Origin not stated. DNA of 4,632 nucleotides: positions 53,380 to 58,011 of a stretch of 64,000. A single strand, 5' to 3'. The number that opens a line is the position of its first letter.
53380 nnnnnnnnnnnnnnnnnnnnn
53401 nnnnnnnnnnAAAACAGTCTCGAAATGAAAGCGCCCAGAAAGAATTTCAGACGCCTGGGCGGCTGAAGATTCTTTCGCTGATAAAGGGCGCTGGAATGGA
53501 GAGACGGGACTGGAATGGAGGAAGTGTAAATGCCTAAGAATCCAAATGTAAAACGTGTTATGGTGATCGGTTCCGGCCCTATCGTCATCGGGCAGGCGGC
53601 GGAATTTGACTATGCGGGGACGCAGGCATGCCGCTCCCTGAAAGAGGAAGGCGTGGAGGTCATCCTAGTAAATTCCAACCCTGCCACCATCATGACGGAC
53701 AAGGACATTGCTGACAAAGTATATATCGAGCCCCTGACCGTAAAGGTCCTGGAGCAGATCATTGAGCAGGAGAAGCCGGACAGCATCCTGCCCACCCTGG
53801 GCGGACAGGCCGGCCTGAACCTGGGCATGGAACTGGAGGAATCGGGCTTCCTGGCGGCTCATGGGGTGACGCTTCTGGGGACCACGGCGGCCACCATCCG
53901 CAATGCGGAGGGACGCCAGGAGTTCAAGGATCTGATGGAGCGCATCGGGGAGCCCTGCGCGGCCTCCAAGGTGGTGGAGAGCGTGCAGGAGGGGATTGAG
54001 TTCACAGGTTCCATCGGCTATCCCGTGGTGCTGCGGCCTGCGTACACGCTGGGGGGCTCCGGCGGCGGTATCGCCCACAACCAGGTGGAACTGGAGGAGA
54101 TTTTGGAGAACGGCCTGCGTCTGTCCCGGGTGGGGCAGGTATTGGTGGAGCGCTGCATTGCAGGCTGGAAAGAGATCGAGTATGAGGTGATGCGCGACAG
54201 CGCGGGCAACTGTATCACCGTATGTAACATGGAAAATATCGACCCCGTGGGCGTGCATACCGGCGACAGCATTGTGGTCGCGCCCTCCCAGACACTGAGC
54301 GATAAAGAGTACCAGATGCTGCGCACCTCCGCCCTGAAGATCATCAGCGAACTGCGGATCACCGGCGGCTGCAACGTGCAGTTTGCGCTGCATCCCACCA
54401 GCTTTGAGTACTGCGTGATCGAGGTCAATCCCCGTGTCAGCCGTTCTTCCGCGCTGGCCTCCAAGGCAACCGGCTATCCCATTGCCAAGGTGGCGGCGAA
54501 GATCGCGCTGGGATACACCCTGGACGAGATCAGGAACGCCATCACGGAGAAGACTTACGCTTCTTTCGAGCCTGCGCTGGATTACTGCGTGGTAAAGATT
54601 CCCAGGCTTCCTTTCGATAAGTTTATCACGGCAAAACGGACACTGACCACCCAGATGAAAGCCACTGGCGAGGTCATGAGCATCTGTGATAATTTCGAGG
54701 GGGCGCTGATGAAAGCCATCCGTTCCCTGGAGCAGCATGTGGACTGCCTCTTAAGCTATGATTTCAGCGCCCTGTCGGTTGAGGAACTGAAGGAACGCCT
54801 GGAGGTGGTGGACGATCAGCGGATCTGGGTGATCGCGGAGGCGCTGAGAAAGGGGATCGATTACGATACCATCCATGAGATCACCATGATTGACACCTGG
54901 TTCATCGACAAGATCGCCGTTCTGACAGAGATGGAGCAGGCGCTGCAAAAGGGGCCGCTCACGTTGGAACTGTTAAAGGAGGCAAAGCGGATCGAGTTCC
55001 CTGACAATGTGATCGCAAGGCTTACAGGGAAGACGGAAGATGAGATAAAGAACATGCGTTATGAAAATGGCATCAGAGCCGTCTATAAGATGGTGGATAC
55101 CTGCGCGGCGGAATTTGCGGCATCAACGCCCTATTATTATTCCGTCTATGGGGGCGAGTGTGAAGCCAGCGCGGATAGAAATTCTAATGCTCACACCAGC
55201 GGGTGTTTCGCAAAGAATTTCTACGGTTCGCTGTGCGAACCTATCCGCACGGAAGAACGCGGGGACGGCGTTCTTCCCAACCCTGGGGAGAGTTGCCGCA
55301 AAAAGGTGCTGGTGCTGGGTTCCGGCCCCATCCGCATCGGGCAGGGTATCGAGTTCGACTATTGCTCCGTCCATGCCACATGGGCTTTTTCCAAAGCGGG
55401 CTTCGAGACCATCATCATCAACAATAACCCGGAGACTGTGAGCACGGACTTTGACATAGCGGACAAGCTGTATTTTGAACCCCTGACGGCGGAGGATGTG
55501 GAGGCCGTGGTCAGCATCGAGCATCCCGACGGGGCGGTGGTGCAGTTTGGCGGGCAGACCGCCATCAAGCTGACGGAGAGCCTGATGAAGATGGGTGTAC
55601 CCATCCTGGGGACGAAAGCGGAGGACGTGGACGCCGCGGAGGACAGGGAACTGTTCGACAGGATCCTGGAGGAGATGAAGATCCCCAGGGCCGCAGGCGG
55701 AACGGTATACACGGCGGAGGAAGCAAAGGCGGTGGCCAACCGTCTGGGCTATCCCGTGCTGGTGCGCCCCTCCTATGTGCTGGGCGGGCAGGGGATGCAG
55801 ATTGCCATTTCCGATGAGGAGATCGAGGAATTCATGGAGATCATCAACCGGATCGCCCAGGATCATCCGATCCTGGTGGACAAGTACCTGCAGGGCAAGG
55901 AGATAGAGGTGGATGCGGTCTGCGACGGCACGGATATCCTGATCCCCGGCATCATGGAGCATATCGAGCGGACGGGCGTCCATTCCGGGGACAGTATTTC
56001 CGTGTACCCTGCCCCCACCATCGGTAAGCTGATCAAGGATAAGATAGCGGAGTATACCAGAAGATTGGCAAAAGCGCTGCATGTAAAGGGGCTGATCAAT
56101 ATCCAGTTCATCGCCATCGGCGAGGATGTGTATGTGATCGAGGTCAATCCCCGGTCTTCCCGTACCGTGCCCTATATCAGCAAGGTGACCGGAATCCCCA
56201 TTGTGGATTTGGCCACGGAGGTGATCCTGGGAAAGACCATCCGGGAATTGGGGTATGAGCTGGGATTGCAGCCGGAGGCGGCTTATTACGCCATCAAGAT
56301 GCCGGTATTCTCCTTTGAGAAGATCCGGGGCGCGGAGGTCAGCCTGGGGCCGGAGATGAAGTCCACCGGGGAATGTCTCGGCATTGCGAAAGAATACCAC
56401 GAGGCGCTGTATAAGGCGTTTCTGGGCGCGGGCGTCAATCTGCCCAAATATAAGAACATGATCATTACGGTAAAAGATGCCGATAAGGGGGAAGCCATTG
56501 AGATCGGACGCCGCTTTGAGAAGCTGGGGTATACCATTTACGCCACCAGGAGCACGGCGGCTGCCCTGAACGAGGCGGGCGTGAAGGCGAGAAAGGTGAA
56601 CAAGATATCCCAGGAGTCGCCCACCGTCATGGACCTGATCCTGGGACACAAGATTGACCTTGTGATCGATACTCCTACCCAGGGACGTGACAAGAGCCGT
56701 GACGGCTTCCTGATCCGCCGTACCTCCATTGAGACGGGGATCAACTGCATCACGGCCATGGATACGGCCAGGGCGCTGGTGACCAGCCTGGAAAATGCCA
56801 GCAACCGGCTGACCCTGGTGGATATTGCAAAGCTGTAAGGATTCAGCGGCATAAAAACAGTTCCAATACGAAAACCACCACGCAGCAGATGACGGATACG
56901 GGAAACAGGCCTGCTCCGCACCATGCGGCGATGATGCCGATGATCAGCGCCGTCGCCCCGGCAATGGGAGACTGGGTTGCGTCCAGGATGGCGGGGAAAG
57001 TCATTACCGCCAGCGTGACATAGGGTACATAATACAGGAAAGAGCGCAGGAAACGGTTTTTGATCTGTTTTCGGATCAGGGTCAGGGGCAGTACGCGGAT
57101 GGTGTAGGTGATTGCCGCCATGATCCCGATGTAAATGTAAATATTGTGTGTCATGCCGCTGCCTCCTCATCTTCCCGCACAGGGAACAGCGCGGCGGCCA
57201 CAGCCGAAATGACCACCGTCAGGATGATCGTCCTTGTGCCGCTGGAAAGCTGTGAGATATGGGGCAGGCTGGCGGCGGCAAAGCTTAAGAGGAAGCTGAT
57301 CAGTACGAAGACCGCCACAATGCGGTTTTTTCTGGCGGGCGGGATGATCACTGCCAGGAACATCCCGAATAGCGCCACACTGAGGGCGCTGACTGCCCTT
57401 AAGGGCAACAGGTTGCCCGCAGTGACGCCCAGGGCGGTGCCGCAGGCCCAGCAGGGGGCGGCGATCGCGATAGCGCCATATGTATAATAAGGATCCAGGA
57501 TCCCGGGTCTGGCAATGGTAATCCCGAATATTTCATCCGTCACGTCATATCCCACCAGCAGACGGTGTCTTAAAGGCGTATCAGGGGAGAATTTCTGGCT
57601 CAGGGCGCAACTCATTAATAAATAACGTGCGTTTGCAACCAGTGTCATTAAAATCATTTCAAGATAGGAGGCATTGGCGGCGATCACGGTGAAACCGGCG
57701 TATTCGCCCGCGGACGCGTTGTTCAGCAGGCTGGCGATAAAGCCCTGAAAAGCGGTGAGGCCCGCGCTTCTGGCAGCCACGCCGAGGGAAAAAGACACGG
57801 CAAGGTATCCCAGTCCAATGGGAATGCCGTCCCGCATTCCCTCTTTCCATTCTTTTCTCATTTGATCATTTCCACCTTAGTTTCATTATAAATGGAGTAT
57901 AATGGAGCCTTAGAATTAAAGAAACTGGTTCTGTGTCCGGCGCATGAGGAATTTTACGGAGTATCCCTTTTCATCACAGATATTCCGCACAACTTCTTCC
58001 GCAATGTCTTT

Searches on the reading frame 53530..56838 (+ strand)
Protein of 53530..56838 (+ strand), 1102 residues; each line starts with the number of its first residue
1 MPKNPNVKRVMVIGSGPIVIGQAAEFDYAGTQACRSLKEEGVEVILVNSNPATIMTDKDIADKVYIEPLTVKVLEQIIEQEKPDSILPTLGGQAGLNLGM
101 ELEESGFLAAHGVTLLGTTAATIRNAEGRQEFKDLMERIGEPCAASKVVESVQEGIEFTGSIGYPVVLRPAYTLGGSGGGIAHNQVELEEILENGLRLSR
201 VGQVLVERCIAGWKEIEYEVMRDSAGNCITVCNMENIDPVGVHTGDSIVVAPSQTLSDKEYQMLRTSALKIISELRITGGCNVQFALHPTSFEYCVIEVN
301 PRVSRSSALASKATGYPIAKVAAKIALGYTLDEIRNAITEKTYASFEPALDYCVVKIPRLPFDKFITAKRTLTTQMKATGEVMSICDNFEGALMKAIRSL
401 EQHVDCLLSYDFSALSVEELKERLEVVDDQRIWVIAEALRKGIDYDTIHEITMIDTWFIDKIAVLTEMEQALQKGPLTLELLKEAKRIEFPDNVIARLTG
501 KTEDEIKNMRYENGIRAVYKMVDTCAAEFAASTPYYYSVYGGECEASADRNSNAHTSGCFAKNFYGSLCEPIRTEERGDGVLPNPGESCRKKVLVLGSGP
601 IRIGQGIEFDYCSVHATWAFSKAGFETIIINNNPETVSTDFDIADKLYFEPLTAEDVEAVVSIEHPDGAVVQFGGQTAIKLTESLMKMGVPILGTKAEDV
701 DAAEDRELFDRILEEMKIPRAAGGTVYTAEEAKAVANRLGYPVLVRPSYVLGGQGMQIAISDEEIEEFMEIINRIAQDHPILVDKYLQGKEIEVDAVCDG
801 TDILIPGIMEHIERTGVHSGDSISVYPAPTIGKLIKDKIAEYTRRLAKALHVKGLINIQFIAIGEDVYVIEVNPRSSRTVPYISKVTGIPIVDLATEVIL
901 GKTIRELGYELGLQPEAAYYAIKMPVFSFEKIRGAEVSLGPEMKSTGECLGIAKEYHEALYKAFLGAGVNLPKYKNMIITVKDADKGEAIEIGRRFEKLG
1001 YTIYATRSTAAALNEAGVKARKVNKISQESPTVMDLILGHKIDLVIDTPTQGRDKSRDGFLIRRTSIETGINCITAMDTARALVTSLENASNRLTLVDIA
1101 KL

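Call 66: search_protein_families(library=pfam, max_evalue=0.001, proteins=[window:53530-56838:+])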
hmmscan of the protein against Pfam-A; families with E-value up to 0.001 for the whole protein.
window:53530-56838:+ (1102 aa): 11 families
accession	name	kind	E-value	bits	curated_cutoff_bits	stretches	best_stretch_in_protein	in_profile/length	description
PF02786.22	CPSase_L_D2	-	9.5e-119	394.9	19.8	2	129-333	2-210/211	Carbamoyl-phosphate synthase L chain, ATP binding domain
PF25596.1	CPSase_L_D1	-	8.8e-98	322.8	27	2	7-124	2-117/118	Carbamoyl phosphate synthase preATP-grasp domain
PF02787.25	CPSase_L_D3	-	4e-25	88.1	26.6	1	422-499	1-80/80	Carbamoyl-phosphate synthetase large chain, oligomerisation domain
PF02142.27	MGS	-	2.3e-18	66.6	24.1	1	989-1075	2-94/94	MGS-like domain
PF07478.18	Dala_Dala_lig_C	-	2.5e-18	66.8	24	2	730-874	26-174/204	D-ala D-ala ligase C-terminus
PF02222.28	ATP-grasp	-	5.9e-16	59.1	27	2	713-876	3-163/179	ATP-grasp domain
PF15632.11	ATPgrasp_Ter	-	1.1e-14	54.7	29.1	1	779-902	3-111/131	ATP-grasp in the biosynthetic pathway with Ter operon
PF02655.19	ATP-grasp_3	-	6.5e-14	52.8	23.2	1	707-875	6-156/160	ATP-grasp domain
PF01071.24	GARS_A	-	2.3e-11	44.3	27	1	711-833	8-140/194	Phosphoribosylglycinamide synthetase, ATP-grasp (A) domain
PF13535.11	ATP-grasp_4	-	2.5e-07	30.9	27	1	741-876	3-152/160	ATP-grasp domain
PF13549.11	ATP-grasp_5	-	5.7e-06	26.3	27.6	0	711-745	17-51/221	ATP-grasp domain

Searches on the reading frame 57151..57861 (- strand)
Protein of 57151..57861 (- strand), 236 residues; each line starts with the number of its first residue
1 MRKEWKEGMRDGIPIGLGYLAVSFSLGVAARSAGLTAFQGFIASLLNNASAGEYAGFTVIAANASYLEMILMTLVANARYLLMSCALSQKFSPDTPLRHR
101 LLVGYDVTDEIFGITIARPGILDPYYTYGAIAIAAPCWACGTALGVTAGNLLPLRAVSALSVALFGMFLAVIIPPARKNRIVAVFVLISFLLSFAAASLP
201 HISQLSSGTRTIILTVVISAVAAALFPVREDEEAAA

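Call 66: search_protein_families(library=pfam, max_evalue=0.001, proteins=[window:57151-57861:-])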
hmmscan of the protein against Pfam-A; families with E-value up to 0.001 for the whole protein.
window:57151-57861:- (236 aa): 1 family
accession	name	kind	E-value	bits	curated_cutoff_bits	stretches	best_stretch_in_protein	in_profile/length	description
PF03591.19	AzlC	-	1.3e-35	123.3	32.1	1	14-152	1-137/137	AzlC protein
